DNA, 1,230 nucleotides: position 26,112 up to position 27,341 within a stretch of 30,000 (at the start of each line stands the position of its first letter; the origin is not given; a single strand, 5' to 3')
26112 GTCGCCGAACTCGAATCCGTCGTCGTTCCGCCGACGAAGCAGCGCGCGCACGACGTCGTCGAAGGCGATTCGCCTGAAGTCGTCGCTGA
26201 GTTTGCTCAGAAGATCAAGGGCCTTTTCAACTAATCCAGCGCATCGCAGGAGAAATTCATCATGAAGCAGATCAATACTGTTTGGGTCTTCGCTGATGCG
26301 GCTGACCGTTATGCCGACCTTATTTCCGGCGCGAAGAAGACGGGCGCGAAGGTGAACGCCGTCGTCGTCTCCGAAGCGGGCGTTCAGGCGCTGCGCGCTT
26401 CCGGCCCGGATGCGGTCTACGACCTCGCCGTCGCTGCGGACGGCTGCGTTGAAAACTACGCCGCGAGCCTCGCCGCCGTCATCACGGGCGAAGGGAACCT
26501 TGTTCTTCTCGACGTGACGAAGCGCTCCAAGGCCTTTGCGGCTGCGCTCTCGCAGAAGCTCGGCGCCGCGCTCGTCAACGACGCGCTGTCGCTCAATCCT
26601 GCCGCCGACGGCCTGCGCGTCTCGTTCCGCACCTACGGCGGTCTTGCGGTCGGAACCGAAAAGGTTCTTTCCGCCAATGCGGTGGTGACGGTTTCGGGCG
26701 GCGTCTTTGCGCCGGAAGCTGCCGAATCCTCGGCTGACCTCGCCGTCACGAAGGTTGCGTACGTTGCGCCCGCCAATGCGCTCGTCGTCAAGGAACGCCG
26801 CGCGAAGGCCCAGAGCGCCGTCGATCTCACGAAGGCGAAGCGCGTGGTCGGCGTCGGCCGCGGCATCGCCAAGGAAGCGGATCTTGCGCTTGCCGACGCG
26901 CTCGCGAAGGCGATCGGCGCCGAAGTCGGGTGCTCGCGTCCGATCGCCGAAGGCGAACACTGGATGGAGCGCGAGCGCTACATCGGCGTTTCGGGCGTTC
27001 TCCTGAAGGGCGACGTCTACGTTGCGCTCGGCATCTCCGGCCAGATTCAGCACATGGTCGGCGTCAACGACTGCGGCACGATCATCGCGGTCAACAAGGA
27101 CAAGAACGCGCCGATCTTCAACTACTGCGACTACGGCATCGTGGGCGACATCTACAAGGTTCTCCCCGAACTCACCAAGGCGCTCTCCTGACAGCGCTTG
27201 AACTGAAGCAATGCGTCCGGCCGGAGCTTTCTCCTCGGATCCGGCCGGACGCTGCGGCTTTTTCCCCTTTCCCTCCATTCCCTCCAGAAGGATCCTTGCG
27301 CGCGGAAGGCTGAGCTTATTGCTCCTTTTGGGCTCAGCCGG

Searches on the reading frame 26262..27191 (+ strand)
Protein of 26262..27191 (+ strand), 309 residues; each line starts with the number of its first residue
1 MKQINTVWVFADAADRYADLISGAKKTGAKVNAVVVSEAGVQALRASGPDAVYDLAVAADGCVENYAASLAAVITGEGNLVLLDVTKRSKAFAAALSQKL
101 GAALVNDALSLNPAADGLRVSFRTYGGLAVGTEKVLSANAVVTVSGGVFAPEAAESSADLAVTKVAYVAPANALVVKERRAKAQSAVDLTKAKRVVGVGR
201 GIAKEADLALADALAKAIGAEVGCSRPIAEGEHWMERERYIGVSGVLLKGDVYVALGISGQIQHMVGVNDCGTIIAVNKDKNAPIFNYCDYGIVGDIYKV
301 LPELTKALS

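Call 57: search_protein_families(library=pfam, proteins=[window:26262-27191:+], max_evalue=0.0001)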
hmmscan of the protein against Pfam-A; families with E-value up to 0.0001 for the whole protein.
window:26262-27191:+ (309 aa): 2 families
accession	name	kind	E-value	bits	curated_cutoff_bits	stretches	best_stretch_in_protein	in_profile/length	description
PF00766.25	ETF_alpha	-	6.6e-28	97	27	1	188-269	1-81/81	Electron transfer flavoprotein FAD-binding domain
PF01012.27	ETF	-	7e-13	49.2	26.7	1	20-166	20-177/181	Electron transfer flavoprotein domain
